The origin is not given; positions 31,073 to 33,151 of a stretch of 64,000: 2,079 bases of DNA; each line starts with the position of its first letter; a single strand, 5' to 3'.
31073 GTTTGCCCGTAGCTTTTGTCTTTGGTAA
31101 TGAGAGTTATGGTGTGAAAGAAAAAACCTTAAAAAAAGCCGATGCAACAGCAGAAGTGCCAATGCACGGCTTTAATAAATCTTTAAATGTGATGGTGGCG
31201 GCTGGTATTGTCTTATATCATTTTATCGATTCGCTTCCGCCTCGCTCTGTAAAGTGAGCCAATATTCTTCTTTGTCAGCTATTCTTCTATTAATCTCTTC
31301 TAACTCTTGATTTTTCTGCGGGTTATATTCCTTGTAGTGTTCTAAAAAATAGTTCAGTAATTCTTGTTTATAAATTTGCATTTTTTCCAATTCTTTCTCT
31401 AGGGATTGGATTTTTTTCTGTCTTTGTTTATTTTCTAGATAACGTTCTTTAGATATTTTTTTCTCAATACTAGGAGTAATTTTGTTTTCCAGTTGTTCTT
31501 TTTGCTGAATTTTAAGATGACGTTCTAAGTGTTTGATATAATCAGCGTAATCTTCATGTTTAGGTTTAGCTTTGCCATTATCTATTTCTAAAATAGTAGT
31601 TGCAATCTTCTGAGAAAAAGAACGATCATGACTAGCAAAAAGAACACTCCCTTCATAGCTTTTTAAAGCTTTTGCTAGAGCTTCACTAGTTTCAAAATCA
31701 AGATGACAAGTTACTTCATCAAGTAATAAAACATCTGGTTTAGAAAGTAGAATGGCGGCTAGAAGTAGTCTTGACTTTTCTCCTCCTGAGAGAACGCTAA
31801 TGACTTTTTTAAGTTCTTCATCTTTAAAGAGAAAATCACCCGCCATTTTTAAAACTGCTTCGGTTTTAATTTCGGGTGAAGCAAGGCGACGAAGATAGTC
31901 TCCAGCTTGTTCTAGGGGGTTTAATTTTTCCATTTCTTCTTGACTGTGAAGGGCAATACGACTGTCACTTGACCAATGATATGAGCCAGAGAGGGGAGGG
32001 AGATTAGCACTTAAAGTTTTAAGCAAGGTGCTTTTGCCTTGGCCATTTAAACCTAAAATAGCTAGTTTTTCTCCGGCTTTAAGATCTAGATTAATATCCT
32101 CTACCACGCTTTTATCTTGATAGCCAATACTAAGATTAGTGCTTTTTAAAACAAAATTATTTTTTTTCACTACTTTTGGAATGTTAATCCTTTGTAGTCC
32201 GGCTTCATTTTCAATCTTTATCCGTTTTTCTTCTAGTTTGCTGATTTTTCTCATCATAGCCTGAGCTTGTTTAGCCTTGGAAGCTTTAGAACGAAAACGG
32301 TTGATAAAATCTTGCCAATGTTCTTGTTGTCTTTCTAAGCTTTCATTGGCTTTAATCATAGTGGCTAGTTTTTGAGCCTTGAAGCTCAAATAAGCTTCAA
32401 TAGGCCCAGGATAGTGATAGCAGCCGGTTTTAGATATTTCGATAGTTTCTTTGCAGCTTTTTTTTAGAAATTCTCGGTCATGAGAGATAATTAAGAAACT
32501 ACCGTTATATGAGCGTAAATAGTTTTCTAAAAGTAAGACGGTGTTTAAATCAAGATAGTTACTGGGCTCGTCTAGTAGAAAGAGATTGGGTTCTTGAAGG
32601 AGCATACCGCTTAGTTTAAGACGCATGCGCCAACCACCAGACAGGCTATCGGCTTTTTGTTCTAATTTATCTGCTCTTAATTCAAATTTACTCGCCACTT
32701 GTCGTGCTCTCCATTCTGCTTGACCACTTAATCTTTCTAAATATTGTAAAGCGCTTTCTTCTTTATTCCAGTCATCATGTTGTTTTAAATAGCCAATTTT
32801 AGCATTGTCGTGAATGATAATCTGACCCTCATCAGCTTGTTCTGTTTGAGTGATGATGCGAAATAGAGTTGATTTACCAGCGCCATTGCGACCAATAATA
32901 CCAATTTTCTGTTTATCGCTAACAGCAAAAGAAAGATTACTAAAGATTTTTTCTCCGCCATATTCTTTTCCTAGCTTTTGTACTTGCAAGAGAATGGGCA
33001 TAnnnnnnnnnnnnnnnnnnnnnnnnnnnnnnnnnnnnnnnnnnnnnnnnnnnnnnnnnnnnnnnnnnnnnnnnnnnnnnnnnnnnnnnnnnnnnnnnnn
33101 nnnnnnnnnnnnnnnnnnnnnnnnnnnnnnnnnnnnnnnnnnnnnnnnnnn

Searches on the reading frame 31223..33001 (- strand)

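Call 28: search_protein_families(library=pfam, proteins=[window:31223-33001:-], max_evalue=0.00001)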
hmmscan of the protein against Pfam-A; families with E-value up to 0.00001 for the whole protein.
window:31223-33001:- (592 aa): 5 families
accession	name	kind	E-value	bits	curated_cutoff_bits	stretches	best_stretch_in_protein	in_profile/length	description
PF00005.33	ABC_tran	-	3.7e-50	170.5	25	2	21-148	2-137/137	ABC transporter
PF12848.13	ABC_tran_Xtn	-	4.4e-15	56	25.9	1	187-259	1-73/85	ABC transporter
PF13304.12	AAA_21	-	3.5e-10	40.9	27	0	365-459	185-299/304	AAA domain, putative AbiEii toxin, Type IV TA system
PF02463.25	SMC_N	-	3.5e-08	33.6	40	0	30-191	24-213/220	RecF/RecN/SMC N terminal domain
PF13555.12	AAA_29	-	8.5e-07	29.1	27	0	21-47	13-39/61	P-loop containing region of AAA domain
